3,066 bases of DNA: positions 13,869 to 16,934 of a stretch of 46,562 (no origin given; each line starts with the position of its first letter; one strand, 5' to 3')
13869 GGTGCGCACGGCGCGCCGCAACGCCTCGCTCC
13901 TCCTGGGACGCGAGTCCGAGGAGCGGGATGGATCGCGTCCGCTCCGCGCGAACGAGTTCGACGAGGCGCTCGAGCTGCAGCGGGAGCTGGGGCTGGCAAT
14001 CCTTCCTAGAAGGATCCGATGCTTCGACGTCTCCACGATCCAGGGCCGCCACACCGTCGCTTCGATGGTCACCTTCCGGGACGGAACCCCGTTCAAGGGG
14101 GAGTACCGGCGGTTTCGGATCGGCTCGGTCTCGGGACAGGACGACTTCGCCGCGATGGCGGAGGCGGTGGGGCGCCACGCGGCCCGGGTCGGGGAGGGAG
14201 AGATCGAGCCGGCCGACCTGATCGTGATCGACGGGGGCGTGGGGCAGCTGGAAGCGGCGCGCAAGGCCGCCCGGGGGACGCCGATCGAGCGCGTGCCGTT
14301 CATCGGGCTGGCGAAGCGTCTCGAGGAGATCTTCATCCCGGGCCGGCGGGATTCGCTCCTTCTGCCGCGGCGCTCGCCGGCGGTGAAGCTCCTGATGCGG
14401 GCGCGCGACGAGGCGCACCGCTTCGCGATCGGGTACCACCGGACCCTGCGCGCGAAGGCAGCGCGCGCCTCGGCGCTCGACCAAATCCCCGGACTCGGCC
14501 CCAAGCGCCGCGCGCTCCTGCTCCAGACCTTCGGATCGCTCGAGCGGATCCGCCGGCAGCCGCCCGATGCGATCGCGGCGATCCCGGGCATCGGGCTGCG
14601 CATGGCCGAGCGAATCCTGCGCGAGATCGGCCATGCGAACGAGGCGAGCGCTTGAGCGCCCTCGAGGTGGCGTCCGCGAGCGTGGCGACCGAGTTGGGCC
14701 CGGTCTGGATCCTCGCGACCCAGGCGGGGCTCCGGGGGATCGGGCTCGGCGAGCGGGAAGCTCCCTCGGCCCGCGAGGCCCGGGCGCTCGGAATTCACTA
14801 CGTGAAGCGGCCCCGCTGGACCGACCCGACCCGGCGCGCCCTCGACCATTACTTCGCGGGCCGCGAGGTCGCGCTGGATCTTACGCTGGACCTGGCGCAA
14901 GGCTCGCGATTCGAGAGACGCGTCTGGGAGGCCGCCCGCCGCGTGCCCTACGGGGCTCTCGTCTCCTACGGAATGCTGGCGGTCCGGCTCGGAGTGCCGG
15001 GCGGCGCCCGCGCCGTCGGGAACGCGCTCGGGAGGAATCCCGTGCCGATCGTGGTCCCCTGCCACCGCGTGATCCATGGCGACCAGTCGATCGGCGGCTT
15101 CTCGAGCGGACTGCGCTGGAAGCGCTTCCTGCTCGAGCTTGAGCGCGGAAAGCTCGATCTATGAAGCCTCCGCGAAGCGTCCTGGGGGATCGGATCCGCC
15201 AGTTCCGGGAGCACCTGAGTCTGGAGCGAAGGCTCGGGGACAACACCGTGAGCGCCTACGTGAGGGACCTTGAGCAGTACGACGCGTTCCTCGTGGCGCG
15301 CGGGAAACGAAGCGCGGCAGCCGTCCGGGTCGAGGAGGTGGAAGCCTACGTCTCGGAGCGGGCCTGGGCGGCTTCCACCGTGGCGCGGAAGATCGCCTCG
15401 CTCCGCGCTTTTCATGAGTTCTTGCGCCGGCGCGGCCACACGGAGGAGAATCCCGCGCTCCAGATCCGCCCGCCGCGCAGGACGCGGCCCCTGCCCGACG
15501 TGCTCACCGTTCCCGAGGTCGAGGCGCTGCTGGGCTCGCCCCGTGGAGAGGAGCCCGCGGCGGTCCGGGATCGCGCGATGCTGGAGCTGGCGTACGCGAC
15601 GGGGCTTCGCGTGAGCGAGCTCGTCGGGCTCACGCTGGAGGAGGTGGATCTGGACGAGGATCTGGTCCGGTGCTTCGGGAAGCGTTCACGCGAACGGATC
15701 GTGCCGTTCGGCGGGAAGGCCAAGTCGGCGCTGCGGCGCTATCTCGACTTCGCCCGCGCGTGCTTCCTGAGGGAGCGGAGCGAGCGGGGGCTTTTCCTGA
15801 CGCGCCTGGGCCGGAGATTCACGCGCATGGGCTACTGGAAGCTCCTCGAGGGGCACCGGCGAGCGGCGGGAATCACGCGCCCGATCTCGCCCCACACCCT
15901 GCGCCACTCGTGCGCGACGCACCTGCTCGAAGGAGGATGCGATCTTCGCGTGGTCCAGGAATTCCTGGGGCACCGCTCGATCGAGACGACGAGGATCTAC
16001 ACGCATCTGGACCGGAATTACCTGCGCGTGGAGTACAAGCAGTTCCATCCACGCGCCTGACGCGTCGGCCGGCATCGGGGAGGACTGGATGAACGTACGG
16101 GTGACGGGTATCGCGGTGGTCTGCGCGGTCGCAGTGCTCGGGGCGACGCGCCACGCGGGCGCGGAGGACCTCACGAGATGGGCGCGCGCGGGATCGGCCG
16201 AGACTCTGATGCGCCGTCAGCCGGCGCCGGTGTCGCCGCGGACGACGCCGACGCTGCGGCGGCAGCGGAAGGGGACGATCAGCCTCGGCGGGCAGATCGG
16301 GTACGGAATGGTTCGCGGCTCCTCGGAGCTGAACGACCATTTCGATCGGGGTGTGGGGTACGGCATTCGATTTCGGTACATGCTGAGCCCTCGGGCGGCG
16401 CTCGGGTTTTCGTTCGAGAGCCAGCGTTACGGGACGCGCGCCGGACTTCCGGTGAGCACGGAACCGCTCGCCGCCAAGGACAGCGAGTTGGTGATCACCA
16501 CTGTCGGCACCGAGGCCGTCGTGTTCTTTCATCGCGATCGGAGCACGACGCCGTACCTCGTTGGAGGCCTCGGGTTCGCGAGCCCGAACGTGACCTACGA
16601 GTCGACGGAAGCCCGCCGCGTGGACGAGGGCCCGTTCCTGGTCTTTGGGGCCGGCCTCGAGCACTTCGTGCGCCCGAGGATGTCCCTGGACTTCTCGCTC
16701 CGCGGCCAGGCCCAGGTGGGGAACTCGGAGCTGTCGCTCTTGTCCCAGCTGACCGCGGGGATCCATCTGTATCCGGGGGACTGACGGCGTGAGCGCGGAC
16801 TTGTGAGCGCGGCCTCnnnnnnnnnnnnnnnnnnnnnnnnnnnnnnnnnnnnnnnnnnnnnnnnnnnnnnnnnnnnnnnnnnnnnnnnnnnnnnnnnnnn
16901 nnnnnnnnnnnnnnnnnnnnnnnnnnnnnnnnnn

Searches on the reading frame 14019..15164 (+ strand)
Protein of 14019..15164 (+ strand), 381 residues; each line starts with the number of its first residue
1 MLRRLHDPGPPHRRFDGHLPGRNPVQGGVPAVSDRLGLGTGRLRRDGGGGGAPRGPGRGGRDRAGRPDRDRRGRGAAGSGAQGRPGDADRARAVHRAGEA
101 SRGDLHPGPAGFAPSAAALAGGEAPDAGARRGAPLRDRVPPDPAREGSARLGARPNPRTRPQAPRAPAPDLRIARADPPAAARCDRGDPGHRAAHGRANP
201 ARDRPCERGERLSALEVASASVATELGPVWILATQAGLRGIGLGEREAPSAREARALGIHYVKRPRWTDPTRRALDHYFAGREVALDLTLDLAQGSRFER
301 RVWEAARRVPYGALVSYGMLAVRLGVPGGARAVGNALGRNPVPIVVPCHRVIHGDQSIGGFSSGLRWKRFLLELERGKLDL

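Call 11: search_protein_families(library=pfam, proteins=[window:14019-15164:+], max_evalue=0.001)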
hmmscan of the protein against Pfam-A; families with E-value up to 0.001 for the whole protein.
window:14019-15164:+ (381 aa): 2 families
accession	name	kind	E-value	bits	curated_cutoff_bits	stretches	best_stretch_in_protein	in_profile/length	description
PF01035.26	DNA_binding_1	-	5.9e-30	103.4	27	1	298-376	2-80/81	6-O-methylguanine DNA methyltransferase, DNA binding domain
PF02870.21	Methyltransf_1N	-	1.8e-05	25.6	21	1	222-292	6-71/71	6-O-methylguanine DNA methyltransferase, ribonuclease-like domain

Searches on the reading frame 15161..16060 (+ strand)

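Call 11: search_protein_families(library=pfam, proteins=[window:15161-16060:+], max_evalue=0.001)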
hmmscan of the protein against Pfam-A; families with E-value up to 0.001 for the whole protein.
window:15161-16060:+ (299 aa): 3 families
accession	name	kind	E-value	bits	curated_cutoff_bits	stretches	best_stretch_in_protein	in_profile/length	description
PF00589.27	Phage_integrase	-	3.6e-46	157.5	27.1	1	114-284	2-169/172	Phage integrase family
PF02899.23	Phage_int_SAM_1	-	4.1e-16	59.5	22.3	1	12-92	1-83/83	Phage integrase, N-terminal SAM-like domain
PF13495.12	Phage_int_SAM_4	-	0.00062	20.6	27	0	13-86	3-76/85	Phage integrase, N-terminal SAM-like domain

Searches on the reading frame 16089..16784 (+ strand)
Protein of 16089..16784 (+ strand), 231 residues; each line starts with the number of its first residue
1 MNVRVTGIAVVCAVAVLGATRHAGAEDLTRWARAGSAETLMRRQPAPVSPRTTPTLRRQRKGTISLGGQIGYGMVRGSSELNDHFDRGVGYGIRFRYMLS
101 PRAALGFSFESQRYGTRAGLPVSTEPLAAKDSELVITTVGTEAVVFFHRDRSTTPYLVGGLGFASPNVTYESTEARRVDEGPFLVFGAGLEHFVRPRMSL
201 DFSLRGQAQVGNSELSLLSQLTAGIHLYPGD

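Call 11: search_protein_families(library=pfam, proteins=[window:16089-16784:+], max_evalue=0.001)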
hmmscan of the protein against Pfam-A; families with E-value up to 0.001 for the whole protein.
window:16089-16784:+ (231 aa): 1 family
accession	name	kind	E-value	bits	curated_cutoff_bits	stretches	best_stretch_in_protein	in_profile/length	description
PF13505.12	OMP_b-brl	-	1.6e-07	32.1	28.7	1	56-205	14-151/175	Outer membrane protein beta-barrel domain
